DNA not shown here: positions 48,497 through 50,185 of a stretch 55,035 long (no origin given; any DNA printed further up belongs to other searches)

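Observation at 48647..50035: Lgt fused to a mitoNEET-type CDGSH [2Fe-2S] domain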

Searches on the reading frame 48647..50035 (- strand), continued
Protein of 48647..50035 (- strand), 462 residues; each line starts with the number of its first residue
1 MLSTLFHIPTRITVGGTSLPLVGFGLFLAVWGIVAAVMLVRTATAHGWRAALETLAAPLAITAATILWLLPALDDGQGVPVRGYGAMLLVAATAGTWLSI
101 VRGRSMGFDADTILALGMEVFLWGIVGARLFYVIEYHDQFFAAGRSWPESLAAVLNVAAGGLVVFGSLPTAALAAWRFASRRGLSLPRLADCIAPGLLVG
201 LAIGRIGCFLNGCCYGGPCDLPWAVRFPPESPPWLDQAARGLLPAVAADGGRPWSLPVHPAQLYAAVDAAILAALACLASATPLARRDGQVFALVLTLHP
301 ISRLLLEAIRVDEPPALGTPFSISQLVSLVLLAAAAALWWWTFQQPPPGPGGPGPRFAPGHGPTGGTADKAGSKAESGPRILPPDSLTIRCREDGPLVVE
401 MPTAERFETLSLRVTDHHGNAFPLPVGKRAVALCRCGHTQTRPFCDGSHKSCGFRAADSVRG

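Call 18: predict_structure(alignment_id=A1)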
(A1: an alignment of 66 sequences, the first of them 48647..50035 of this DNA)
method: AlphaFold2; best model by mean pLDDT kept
length: 462 residues; sequences in the alignment: 66
mean_pLDDT: 71.5   pTM: 0.64
mean pLDDT of the five models: 71.5, 71.1, 70.7, 69.6, 67.4
residues with pLDDT >= 90: 135; 70-90: 123; 50-70: 101; < 50: 103
segments of 3 or more residues with pLDDT < 50: 1-5, 216-232, 251-256, 360-382, 388-398, 428-462
pLDDT, mean of each block of 10 residues (from residue 1): 45 69 78 94 93 90 83 69 73 92 92 92 87 80 86 70 72 94 94 94 85 51 41 54 56 51 86 92 82 94 84 80 89 95 86 54 43 42 48 44 60 59 53 39 41 42 35
secondary structure, 60 per line:
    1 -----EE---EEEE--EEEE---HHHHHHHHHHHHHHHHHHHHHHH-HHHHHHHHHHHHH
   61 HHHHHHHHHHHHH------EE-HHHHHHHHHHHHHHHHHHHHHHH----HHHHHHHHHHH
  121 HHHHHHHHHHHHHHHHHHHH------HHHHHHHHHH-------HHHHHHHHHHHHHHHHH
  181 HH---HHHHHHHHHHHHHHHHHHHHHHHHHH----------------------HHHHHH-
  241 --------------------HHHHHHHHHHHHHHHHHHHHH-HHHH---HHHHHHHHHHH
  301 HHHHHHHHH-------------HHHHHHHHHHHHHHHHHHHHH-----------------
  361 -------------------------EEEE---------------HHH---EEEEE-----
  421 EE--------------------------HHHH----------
elements in order: E11-14 E17-20 H24-46 H48-73 H83-105 H110-140 H147-156 H164-182 H186-211 H234-239 H261-281 H283-286 H290-309 H323-343 E386-389 E411-415 H449-452

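Call 19: search_protein_representatives(protein=window:48647-50035:-)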
Query: 462 residues. Proteins with E-value up to 0.001 (for the whole library): 14022; up to 1e-10: 4934; up to 1e-30: 419. The best 150 are listed.
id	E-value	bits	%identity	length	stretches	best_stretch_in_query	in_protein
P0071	1.6e-207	706.4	77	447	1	1-459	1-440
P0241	4.7e-150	516.9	72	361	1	2-355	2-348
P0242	3.1e-79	283.3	45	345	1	1-346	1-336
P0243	3.9e-77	276.4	47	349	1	2-347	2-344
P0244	9.6e-76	271.8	51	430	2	1-253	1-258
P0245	7.0e-75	269.0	48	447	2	3-247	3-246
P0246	8.6e-75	268.7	45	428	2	2-240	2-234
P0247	4.2e-74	266.4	45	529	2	1-246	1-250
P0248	1.5e-73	264.6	47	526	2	1-238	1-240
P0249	1.6e-73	264.5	49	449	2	1-241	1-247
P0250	2.7e-73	263.8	44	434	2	2-245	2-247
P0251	5.1e-73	262.8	51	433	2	57-251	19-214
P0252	1.4e-71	258.1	49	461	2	3-245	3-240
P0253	5.5e-71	256.1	50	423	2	3-245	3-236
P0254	7.7e-71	255.7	45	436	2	1-243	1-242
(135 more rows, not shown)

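Call 25: find_related_loci(query=A1, collection=genome_contigs, flank=4000)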
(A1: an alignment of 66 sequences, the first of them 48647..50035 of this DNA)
Query A1 (462 aa) in genome_contigs; peptide patterns used: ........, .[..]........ (x = any residue, [..] = any of these).
600 stretches matched a pattern (row limit reached: there are more); 587 encode a relative of the query (tblastn E <= 1e-3); the best 80 are kept; 79 distinct loci.
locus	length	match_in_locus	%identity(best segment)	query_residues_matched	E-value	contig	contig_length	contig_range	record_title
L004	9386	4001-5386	95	1-462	0e+0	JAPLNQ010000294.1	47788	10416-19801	MAG: Planctomycetia bacterium isolate LacPavin_0419_WC53_MAG_65_8 LacPavin_0419_WC53_scaffold_8236, whole genome shotgun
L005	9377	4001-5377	86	1-462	0e+0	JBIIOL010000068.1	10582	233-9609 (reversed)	MAG: Pirellulales bacterium isolate ME2002-10-08pf_3300042317_group1_bin47 Rohwer_bin1734_scaffold_3740_c1, whole genome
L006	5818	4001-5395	68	1-459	5e-163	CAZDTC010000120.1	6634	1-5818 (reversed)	MAG TPA_asm: uncultured Candidatus Kuenenia sp. isolate SRP124364_co1_19 genome assembly, contig: NODE_14433_length_6634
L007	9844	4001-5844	69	3-450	2e-151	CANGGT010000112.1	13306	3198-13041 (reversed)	MAG: Planctomycetaceae bacterium isolate Jr-28jun17-107 genome assembly, contig: Jr-28jun17-C6826, whole genome shotgun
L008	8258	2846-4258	60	1-456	3e-146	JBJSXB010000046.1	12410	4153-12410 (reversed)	MAG: Planctomycetaceae bacterium isolate samp_4435_semibin_307 samp_4435_297915, whole genome shotgun sequence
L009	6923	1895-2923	73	1-345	1e-145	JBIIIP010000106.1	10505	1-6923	MAG: Pirellulales bacterium isolate ME2001-09-10pf_3300042914_group1_bin155 Rohwer_bin1732_scaffold_7409_c1, whole genom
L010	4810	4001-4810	87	1-270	5e-146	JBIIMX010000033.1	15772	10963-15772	MAG: Pirellulales bacterium isolate ME2002-08-01_3300044695_group1_bin189 Rohwer_bin1733_scaffold_3020_c1, whole genome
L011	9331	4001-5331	71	1-459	2e-149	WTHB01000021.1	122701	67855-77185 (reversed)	MAG: Planctomycetaceae bacterium isolate CO36405bin_5 NODE_27_length_122701_cov_16.153417, whole genome shotgun sequence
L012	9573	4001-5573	76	1-462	8e-144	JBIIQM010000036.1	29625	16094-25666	MAG: Pirellulales bacterium isolate ME2003-07-11_3300042290_group2_bin81 Rohwer_bin1722_scaffold_437_c1, whole genome sh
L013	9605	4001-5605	73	1-462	1e-141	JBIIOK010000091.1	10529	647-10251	MAG: Pirellulales bacterium isolate ME2002-10-08pf_3300042317_group1_bin15 Rohwer_bin1720_scaffold_3779_c1, whole genome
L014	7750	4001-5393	74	1-459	9e-152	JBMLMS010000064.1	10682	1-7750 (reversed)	MAG: Pirellulales bacterium isolate GLSM_20803 NODE_1091_length_10682_cov_8.786581, whole genome shotgun sequence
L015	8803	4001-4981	68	1-329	3e-134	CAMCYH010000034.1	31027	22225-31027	MAG: Candidatus Kuenenia stuttgartiensis isolate MiE-22jul19-96 genome assembly, contig: MiE-22jul19-C1164, whole genome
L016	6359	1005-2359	75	1-458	4e-132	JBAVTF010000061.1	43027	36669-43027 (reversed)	MAG: Pirellulales bacterium isolate MFD03852_ilm_asm_bin10 k127_114105, whole genome shotgun sequence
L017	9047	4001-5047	67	1-349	2e-129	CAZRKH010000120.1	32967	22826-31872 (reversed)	MAG TPA_asm: uncultured Chitinophagaceae bacterium isolate SRP067234_co1_348 genome assembly, contig: k99_67314, whole g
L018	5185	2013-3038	71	1-345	4e-130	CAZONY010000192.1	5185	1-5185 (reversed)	MAG TPA_asm: uncultured Chitinophagaceae bacterium isolate SRP193358_co1_905 genome assembly, contig: NODE_51542_length_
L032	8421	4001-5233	44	3-346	5e-56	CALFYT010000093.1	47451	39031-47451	MAG TPA_asm: uncultured Planctomycetaceae bacterium isolate SRR7515930_bin.114_CONCOCT_v1.1_MAG genome assembly, contig:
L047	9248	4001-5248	38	1-347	1e-50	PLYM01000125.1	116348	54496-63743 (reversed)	MAG: Planctomycetaceae bacterium isolate palsa_1355 73.20120700_P3D.270_contig_130008, whole genome shotgun sequence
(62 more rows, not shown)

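Call 28: find_encoding_contigs(protein=P0081, flank=3000, max_places=1)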
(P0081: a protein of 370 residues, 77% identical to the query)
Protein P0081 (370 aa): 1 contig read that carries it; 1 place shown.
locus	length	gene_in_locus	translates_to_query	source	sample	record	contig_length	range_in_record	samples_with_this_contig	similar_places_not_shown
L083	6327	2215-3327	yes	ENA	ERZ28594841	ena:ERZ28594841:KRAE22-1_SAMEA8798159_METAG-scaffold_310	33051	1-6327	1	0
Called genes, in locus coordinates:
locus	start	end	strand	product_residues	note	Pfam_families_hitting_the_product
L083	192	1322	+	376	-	PF01288:HPPK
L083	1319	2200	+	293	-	PF02569:Pantoate_ligase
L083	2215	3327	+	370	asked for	PF01790:LGT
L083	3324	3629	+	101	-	-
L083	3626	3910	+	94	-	PF09360:zf-CDGSH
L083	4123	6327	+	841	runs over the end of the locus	PF03176:MMPL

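Call 35: fold_search(model_id=the predicted structure, library=pdb)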
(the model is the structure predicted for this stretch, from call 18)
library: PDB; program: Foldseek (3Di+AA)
matches with E <= 10: 174; with E <= 0.001: 1
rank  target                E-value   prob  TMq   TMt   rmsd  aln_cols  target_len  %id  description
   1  5azb                  2.3e-08  1.00  0.43  0.67   7.6       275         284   27  Crystal structure of Escherichia coli Lgt in complex with phosphatidylglycerol and the inhibitor palmitic acid (released 2016-01-27)
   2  6xbo                  3.6e-01  0.15  0.13  0.17  16.3       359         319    8  X-ray crystal structure of the mouse CMP-Sialic acid transporter in complex with 5-methyl CMP (released 2021-06-09)
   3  7d7m_A                6.1e-01  0.08  0.11  0.13  24.8       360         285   10  Cryo-EM Structure of the Prostaglandin E Receptor EP4 Coupled to G Protein (released 2020-11-18)
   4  9g3d_A                7.3e-01  0.12  0.15  0.16  18.7       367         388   11  Cryo-EM structure of SbmA in the inward-facing-narrow conformation bound to 2 sybodies (released 2025-07-23)
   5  4o6y_B                7.7e-01  0.16  0.12  0.21  20.0       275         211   11  Crystal Structure of Cytochrome b561 (released 2014-02-05)
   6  5wtr_A                8.0e-01  0.25  0.15  0.28  13.5       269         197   13  Crystal structure of a prokaryotic TRIC channel in 0.5 M KCl (released 2017-04-05)
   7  7my0_A                1.0e+00  0.08  0.12  0.17  18.4       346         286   13  Sy-CrtE IPP structure (released 2022-06-01)
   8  9zfl                  1.1e+00  0.06  0.13  0.12  18.5       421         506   15  Structure of an Engineered Sodium/Iodide Symporter (PF-NIS) (released 2025-12-24)
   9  5h35_C                1.2e+00  0.20  0.15  0.28  14.2       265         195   12  Crystal structures of the TRIC trimeric intracellular cation channel orthologue from Sulfolobus solfataricus (released 2017-01-11)
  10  9ge2_R                1.5e+00  0.07  0.12  0.16  20.8       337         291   10  Structure of GPR55 in complex with G13 and synthetic agonist ML184 (released 2025-03-05)
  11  4k10_D                1.9e+00  0.09  0.17  0.20  18.8       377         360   11  Crystal Structure of Leshmaniasis major Farnesyl diphosphate synthase in complex with 3-FLUORO-1-(2-HYDROXY-2,2-DIPHOS (released 2014-04-02)
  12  5cwg                  1.9e+00  0.08  0.10  0.21  17.7       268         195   13  Crystal structure of de novo designed helical repeat protein DHR10 (released 2015-12-16)
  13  9prr_A                1.9e+00  0.08  0.12  0.18  18.8       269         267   13  X-ray crystal structure of Streptomyces cacaoi PolF in complex with iron and L-isoleucine (released 2025-10-15)
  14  5ogk_A                1.9e+00  0.08  0.16  0.22  19.2       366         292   10  Crystal structure of a nucleotide sugar transporter with bound nucleotide sugar. (released 2017-11-22)
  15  7my1                  2.0e+00  0.06  0.13  0.17  18.1       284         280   13  Sy-CrtE structure with IPP, N-term His-tag (released 2022-06-01)
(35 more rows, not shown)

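Call 42: search_protein_families(library=pfam, proteins=[L032:6123-7466:+, L047:6075-7355:+, L017:5813-7075:+, L015:5069-5824:+, L083:3324-3629:+, L032:5289-6032:+], max_evalue=1)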
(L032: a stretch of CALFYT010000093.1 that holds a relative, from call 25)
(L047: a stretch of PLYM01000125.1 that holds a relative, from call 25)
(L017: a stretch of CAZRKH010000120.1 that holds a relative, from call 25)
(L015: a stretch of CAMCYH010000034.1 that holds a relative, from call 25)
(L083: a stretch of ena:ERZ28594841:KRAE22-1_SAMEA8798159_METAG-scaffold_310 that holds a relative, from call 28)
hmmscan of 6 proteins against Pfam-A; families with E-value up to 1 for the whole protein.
L032:6123-7466:+ (447 aa): 2 families
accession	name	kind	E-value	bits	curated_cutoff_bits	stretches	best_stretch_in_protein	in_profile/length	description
PF13490.11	zf-HC2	-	2.1e-06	28.1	22.2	1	7-28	5-26/35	Putative zinc-finger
PF13758.11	Prefoldin_3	-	0.032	14.8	23.4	0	24-79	2-59/99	Prefoldin subunit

L047:6075-7355:+ (426 aa): 3 families
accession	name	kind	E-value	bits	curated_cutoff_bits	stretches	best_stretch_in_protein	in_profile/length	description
PF13490.11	zf-HC2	-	3.1e-06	27.6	22.2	1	16-37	5-26/35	Putative zinc-finger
PF17810.6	Arg_decarb_HB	-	0.0048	17.6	23.3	1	15-42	34-61/84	Arginine decarboxylase helical bundle domain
PF03872.18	RseA_N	-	0.053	14.5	24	1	16-77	3-61/87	Anti sigma-E protein RseA, N-terminal domain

L017:5813-7075:+ (420 aa): 1 family
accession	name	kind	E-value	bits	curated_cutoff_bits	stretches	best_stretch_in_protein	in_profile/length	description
PF13490.11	zf-HC2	-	0.011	16.3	22.2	1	9-29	7-27/35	Putative zinc-finger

L015:5069-5824:+ (251 aa): 2 families
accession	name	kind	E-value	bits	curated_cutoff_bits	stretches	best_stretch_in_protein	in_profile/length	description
PF14140.11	YpzI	-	0.023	14.9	27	1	140-162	2-23/42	YpzI-like protein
PF16365.12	EutK_C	-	0.33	11.4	27.5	0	201-221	6-26/52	Ethanolamine utilization protein EutK C-terminus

L083:3324-3629:+ (101 aa): 2 families
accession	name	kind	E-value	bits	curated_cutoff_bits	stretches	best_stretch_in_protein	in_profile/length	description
PF09850.14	DotU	-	0.21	11.6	27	1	17-73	145-202/205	Type VI secretion system protein DotU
PF04846.18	Herpes_pp38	-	0.34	11.3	26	1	52-70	41-59/63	Herpesvirus pp38 phosphoprotein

L032:5289-6032:+ (247 aa): 4 families
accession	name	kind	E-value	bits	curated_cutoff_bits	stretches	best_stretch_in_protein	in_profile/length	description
PF08281.18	Sigma70_r4_2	-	2.9e-17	62.5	25.7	1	183-234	3-54/54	Sigma-70, region 4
PF04542.20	Sigma70_r2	-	4e-15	55.8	24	1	82-148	1-69/71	Sigma-70 region 2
PF04545.22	Sigma70_r4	-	1.8e-12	47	24.1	1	187-235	1-49/50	Sigma-70, region 4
PF07638.17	Sigma70_ECF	-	8.6e-06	26.2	21.1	1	73-239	13-184/185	ECF sigma factor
